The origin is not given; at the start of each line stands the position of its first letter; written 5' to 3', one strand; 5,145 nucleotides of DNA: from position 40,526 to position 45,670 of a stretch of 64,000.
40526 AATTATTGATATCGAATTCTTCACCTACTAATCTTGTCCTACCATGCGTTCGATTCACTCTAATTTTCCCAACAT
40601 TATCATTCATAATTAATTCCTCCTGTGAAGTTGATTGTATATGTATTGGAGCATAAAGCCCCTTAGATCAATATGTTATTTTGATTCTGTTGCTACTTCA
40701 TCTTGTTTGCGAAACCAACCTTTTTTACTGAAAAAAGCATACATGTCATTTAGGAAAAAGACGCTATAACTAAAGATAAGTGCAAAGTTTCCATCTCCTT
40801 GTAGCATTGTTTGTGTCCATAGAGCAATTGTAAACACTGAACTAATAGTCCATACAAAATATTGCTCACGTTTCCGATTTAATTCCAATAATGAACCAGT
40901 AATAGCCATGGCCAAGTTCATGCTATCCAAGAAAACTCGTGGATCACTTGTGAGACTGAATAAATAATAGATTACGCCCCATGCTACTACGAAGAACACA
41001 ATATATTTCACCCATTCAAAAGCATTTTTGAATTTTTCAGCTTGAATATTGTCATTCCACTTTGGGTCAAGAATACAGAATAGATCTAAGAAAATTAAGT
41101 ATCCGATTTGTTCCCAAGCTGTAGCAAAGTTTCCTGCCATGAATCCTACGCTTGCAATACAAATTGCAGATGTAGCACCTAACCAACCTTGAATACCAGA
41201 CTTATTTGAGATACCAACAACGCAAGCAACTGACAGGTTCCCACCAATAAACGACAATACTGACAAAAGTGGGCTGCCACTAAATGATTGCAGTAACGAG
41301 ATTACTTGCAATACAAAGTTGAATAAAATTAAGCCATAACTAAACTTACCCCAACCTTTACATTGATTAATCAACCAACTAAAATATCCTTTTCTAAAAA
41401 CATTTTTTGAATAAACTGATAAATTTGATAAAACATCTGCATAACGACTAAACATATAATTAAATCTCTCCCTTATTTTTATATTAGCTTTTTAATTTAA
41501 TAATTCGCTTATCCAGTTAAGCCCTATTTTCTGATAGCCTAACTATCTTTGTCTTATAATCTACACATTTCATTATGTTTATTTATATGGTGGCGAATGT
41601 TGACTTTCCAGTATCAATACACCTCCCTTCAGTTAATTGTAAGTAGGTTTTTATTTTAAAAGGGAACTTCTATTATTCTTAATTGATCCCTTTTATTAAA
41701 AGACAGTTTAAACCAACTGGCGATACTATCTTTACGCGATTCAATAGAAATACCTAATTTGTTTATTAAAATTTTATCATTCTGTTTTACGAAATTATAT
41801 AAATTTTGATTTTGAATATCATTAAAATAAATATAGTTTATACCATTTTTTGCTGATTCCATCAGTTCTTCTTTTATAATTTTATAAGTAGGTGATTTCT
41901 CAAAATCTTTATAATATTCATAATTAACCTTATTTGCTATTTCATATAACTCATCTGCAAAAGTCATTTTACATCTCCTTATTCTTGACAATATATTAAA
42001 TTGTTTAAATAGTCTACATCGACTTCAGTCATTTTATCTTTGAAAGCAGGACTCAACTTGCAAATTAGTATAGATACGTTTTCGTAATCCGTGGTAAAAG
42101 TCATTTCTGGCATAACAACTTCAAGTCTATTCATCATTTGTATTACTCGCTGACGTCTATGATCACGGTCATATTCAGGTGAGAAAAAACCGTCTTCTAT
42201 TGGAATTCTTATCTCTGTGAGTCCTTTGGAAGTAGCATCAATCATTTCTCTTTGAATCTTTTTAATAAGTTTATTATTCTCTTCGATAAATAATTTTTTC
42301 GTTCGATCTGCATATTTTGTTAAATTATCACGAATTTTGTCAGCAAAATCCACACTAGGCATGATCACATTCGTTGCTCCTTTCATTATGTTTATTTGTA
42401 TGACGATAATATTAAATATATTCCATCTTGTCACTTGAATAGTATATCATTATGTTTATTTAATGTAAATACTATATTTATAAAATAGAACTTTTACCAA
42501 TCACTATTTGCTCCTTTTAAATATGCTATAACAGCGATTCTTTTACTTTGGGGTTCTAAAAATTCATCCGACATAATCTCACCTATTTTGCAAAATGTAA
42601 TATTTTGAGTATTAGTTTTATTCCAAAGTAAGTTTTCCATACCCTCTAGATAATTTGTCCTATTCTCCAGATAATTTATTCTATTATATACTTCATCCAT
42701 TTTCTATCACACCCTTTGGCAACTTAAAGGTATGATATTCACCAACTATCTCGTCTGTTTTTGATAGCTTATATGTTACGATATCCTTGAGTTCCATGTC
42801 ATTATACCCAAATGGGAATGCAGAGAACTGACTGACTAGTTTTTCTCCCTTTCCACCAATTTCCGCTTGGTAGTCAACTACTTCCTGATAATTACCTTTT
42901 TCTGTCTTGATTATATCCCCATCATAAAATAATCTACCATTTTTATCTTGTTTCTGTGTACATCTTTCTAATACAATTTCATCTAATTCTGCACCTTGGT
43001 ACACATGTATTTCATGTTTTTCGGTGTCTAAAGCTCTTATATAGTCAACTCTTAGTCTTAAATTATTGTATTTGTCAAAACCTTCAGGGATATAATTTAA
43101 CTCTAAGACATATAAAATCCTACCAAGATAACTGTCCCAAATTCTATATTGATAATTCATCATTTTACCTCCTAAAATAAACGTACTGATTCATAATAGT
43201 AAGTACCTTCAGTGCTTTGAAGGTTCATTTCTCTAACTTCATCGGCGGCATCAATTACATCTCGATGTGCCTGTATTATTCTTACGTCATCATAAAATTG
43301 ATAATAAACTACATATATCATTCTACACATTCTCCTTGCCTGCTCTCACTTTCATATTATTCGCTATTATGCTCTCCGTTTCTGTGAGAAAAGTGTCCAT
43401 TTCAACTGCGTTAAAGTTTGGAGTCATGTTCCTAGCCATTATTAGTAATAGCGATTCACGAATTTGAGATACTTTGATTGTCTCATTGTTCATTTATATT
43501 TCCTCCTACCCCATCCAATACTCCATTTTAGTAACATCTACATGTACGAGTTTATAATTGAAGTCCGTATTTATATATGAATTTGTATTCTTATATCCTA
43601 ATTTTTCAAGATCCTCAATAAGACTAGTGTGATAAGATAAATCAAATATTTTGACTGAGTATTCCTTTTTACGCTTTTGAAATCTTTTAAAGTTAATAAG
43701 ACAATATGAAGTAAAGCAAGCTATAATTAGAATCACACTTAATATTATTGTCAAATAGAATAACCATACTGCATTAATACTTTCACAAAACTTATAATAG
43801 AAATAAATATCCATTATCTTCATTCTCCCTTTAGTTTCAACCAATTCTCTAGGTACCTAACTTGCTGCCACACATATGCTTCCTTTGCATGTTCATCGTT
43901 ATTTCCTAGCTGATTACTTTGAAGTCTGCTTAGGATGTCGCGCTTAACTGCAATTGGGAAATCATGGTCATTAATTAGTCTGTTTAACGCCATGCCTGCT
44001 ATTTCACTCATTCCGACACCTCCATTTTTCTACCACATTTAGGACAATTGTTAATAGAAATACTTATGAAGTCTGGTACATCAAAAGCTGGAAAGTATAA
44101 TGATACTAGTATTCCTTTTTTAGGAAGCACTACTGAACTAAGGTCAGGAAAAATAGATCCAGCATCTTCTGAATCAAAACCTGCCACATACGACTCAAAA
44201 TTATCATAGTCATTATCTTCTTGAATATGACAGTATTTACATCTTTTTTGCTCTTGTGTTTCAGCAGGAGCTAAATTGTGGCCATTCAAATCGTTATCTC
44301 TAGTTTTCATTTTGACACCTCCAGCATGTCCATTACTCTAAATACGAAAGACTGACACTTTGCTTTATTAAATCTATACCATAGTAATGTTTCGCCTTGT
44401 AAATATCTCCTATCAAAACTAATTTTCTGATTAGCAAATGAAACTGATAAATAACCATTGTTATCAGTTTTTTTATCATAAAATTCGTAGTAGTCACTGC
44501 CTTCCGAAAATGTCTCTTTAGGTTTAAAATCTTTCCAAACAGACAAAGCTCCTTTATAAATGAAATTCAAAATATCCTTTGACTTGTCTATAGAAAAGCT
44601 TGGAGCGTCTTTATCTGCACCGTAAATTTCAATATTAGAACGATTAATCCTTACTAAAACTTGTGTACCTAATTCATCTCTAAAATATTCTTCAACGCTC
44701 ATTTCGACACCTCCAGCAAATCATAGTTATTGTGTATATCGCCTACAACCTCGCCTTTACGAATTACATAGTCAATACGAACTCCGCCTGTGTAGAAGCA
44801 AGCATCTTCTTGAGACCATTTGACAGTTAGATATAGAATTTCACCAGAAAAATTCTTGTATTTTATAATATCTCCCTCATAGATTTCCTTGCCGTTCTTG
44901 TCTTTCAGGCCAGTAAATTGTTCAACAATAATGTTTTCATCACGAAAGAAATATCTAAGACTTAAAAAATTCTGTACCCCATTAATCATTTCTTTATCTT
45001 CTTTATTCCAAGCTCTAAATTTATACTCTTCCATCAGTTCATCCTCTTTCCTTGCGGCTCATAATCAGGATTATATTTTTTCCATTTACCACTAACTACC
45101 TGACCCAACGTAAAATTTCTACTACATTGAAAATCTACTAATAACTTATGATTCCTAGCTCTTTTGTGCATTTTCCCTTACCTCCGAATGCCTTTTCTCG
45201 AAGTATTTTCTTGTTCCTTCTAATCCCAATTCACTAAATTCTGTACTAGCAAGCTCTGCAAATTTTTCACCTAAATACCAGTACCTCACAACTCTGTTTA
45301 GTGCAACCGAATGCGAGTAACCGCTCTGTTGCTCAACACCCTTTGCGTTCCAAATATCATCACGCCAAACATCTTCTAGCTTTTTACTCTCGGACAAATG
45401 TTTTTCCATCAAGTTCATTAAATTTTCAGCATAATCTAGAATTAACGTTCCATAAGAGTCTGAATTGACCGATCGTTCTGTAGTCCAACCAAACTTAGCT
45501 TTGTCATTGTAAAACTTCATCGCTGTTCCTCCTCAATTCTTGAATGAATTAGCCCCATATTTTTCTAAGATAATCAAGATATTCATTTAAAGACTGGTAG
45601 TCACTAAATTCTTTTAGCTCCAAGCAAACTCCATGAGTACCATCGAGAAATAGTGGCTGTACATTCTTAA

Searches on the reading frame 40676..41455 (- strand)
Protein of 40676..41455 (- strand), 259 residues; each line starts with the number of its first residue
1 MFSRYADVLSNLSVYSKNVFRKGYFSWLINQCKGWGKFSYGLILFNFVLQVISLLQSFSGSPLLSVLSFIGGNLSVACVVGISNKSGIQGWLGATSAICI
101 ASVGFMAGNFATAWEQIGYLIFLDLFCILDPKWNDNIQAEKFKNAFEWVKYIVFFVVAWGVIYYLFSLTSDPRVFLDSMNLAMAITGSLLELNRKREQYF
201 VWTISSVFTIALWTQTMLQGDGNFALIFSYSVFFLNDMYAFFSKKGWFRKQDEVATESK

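Call 24: search_protein_families(library=pfam, proteins=[window:40676-41455:-], max_evalue=0.01)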
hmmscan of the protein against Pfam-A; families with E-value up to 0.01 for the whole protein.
window:40676-41455:- (259 aa): 1 family
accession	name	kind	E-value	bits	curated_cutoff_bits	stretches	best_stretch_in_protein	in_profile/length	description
PF04973.17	NMN_transporter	-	8e-22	78.5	27.3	1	65-243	1-172/175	Nicotinamide mononucleotide transporter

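Call 80: find_related_loci(query=window:40676-41455:-, collection=viral_contigs, flank=8000)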
Query window:40676-41455:- (259 aa) in viral_contigs; peptide patterns used: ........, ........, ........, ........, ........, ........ (x = any residue, [..] = any of these).
3 stretches matched a pattern, but none encodes a relative of the query by tblastn (E <= 1e-3).

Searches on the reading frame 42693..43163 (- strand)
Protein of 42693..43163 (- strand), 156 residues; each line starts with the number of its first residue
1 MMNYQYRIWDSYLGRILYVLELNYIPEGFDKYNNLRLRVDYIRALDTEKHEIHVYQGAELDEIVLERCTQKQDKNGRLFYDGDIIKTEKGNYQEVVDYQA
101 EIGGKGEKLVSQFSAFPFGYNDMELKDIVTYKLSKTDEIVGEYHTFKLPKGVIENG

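Call 24: search_protein_families(library=pfam, proteins=[window:42693-43163:-], max_evalue=0.01)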
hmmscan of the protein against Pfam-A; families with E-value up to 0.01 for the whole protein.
window:42693-43163:- (156 aa): 1 family
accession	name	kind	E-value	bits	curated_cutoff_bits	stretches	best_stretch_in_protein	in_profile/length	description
PF09643.15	YopX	-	0.00019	21.9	22.4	1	6-102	2-91/128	YopX protein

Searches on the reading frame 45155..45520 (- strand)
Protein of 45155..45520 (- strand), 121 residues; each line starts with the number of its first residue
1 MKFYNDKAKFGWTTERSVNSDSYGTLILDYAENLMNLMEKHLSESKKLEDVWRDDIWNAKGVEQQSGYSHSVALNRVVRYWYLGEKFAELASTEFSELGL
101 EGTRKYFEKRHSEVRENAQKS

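Call 47: search_protein_families(library=pfam, proteins=[window:45155-45520:-], max_evalue=0.001)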
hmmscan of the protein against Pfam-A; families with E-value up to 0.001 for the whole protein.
window:45155-45520:- (121 aa): 1 family
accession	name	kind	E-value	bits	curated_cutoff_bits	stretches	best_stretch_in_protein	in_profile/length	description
PF25186.1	Tad4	-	1.6e-10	41.7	25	1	1-88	1-89/113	Type I Thoeris inhibitor Tad4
